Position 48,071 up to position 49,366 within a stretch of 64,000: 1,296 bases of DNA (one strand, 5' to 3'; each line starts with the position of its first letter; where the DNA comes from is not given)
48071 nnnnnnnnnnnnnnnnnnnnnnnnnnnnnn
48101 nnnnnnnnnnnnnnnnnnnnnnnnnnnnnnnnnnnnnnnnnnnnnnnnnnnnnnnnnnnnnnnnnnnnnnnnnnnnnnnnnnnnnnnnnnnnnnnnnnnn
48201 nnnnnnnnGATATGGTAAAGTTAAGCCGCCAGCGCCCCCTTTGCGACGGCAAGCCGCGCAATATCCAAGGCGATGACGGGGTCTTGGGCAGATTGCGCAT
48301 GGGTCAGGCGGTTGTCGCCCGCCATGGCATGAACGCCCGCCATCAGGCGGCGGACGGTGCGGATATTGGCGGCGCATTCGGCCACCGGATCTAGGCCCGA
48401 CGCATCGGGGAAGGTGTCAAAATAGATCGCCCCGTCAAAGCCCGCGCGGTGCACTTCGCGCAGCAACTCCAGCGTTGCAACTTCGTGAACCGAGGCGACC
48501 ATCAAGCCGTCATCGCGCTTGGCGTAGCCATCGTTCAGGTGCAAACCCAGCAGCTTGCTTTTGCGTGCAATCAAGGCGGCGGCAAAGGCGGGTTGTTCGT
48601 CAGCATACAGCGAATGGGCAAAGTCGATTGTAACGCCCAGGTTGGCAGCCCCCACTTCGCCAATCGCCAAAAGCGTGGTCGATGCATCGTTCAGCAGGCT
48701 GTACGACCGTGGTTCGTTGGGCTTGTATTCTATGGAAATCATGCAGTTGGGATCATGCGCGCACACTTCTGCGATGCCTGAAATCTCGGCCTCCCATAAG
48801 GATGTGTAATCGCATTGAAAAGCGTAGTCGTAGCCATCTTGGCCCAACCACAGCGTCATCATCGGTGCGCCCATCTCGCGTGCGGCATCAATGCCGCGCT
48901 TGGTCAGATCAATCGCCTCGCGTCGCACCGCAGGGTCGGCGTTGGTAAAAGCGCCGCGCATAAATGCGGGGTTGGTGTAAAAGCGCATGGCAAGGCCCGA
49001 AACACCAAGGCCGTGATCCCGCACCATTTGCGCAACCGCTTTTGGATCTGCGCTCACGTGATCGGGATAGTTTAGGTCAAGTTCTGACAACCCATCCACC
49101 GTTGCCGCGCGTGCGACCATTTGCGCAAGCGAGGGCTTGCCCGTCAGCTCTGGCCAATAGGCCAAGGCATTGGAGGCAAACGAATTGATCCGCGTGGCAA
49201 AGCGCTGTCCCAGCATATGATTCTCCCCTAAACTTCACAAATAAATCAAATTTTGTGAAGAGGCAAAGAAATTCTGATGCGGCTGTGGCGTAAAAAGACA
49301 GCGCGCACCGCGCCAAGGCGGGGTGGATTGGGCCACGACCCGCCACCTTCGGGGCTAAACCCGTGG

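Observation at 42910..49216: Allose-type transporter and regulator paired with a different enzyme set, a candidate new rare-sugar pathway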

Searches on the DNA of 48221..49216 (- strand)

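Call 51: search_dna_similar(query=L097:9001-15500:+, collection=plasmids, mode=near, max_rows=30)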
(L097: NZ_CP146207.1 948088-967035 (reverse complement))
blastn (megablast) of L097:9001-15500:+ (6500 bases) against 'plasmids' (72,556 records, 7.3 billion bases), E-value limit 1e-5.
Records with a match: 68; places in all: 69; records where one place covers at least 80% of the query: 9.
Best place of each record, by identity: >=99% 1; 80-90% 8; 60-80% 59.
By first word of the organism name: Rhizobium 36; Agrobacterium 11; Sinorhizobium 8; Labrenzia 4; Duffyella 3; Roseibium 2; Phyllobacterium 1; Aureimonas 1; Allorhizobium 1; Paracoccus 1.
By predicted mobility (MOB-suite, as given by PLSDB): conjugative 44; non-mobilizable 18; mobilizable 6.
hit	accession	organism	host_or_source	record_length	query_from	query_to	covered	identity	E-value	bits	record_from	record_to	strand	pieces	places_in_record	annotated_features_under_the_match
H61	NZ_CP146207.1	Sinorhizobium meliloti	-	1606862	1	6500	100%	100.0%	0e+0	12004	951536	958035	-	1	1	none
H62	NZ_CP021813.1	Sinorhizobium meliloti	Medicago truncatula,Single Cell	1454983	1124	6377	81%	83.7%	0e+0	4951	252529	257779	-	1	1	none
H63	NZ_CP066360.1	Sinorhizobium meliloti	Medicago lupulina L.,nodules of ...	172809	1124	6377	81%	83.7%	0e+0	4933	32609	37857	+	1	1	sugar ABC transporter ATP-binding protein | substrate-binding domain-containing protein | ABC transporter permease | MurR/RpiR family transcriptional regulator | PfkB family carbohydrate kinase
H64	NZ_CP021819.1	Sinorhizobium meliloti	Medicago truncatula,Single Cell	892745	1124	6377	81%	83.7%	0e+0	4931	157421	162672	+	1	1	sugar ABC transporter ATP-binding protein | substrate-binding domain-containing protein | ABC transporter permease | MurR/RpiR family transcriptional regulator | PfkB family carbohydrate kinase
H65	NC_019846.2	Sinorhizobium meliloti GR4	-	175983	1124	6377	81%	83.7%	0e+0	4929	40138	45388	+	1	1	sugar ABC transporter ATP-binding protein | substrate-binding domain-containing protein | ABC transporter permease | MurR/RpiR family transcriptional regulator | PfkB family carbohydrate kinase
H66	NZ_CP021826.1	Sinorhizobium meliloti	Medicago truncatula,Single Cell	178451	1124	6377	81%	83.7%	0e+0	4929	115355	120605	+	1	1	sugar ABC transporter ATP-binding protein | substrate-binding domain-containing protein | ABC transporter permease | MurR/RpiR family transcriptional regulator | PfkB family carbohydrate kinase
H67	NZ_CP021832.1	Sinorhizobium meliloti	Medicago truncatula,Single Cell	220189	1124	6377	81%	83.5%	0e+0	4891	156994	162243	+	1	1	sugar ABC transporter ATP-binding protein | substrate-binding domain-containing protein | ABC transporter permease | MurR/RpiR family transcriptional regulator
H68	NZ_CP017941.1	Phyllobacterium zundukense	Oxytropis triphylla,cell culture,root ...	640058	19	5948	89%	75.7%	0e+0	2762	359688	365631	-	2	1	sugar ABC transporter ATP-binding protein | substrate-binding domain-containing protein | ABC transporter permease | sugar phosphate isomerase/epimerase family protein | MurR/RpiR family transcriptional regulator | and 1 other names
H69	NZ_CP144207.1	Sinorhizobium chiapasense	mixed culture,rhizosphere soil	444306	1124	6422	82%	82.2%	0e+0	4551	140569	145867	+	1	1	sugar ABC transporter ATP-binding protein | substrate-binding domain-containing protein | ABC transporter permease | MurR/RpiR family transcriptional regulator | PfkB family carbohydrate kinase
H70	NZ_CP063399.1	Rhizobium sp. SL42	Amphicarpaea bracteata,Whole ...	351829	1117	5910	74%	76.1%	0e+0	2392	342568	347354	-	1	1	sugar ABC transporter ATP-binding protein | substrate-binding domain-containing protein | ABC transporter permease | MurR/RpiR family transcriptional regulator | ribokinase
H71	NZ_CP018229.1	Rhizobium leguminosarum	Vavilovia formosa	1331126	19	3664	56%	76.2%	0e+0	1842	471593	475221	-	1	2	record has no annotation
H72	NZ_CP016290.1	Rhizobium leguminosarum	Vavilovia formosa,cell culture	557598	19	3664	56%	76.1%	0e+0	1820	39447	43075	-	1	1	sugar ABC transporter ATP-binding protein | substrate-binding domain-containing protein | sugar phosphate isomerase/epimerase family protein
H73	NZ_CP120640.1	Rhizobium sp. 32-5/1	Vicia cracca,cell cilture,root nodule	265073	19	3616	55%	75.9%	0e+0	1764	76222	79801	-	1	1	substrate-binding domain-containing protein | sugar phosphate isomerase/epimerase family protein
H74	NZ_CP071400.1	Rhizobium leguminosarum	lentil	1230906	16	3616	55%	75.8%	0e+0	1733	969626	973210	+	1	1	record has no annotation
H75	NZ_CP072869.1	Rhizobium sp. NLR16a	lentil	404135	16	3616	55%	75.8%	0e+0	1733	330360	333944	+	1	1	sugar ABC transporter ATP-binding protein | substrate-binding domain-containing protein | sugar phosphate isomerase/epimerase family protein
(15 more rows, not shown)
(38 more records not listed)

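Call 52: get_annotated_region(hit=H65, flank=7000)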
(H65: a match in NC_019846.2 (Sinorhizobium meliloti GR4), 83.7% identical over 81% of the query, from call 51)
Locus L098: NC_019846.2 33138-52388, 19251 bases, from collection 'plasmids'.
description: Sinorhizobium meliloti GR4 plasmid pRmeGR4a, complete sequence
organism: Sinorhizobium meliloti GR4 (NCBI taxid 1235461)
taxonomy: Bacteria; Pseudomonadota; Alphaproteobacteria; Hyphomicrobiales; Rhizobiaceae; Sinorhizobium; Sinorhizobium meliloti; Sinorhizobium meliloti GR4
host: -; source: -; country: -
typing (MOB-suite, as given by PLSDB): conjugative; replicon rep_cluster_546; relaxase MOBP; mating-pair formation MPF_T
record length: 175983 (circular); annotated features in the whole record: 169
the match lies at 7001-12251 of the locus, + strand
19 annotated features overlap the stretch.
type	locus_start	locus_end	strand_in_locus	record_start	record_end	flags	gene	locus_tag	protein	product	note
CDS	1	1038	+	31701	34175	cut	-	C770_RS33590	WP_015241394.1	DEAD/DEAH box helicase family protein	-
CDS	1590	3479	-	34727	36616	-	-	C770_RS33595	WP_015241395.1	adenylate/guanylate cyclase domain-containing protein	GO:0009190 - cyclic nucleotide biosynthetic process [Evidence IEA]; GO:0035556 - intracellular signal transduction ...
CDS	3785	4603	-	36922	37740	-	-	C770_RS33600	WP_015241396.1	alpha/beta hydrolase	-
CDS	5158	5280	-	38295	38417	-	-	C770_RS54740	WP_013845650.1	hypothetical protein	-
CDS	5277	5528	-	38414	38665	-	-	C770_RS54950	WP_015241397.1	hypothetical protein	-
CDS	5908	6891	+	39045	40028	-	-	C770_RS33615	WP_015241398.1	TIM barrel protein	-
CDS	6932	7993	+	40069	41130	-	-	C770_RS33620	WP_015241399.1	substrate-binding domain-containing protein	-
CDS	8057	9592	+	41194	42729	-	-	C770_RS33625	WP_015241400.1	sugar ABC transporter ATP-binding protein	-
CDS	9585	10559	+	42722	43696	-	-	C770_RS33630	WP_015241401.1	ABC transporter permease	GO:0008643 - carbohydrate transport [Evidence IEA]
CDS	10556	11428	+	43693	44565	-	-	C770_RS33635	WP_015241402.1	MurR/RpiR family transcriptional regulator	-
CDS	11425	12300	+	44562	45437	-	-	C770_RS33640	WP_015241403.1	PfkB family carbohydrate kinase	-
CDS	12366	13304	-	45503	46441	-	-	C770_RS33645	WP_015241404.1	LysR substrate-binding domain-containing protein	-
CDS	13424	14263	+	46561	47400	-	-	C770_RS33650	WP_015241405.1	transporter substrate-binding domain-containing protein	-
CDS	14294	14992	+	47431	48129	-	-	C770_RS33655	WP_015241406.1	amino acid ABC transporter permease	GO:0006865 - amino acid transport [Evidence IEA]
CDS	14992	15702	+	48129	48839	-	-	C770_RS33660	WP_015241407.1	amino acid ABC transporter permease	GO:0006865 - amino acid transport [Evidence IEA]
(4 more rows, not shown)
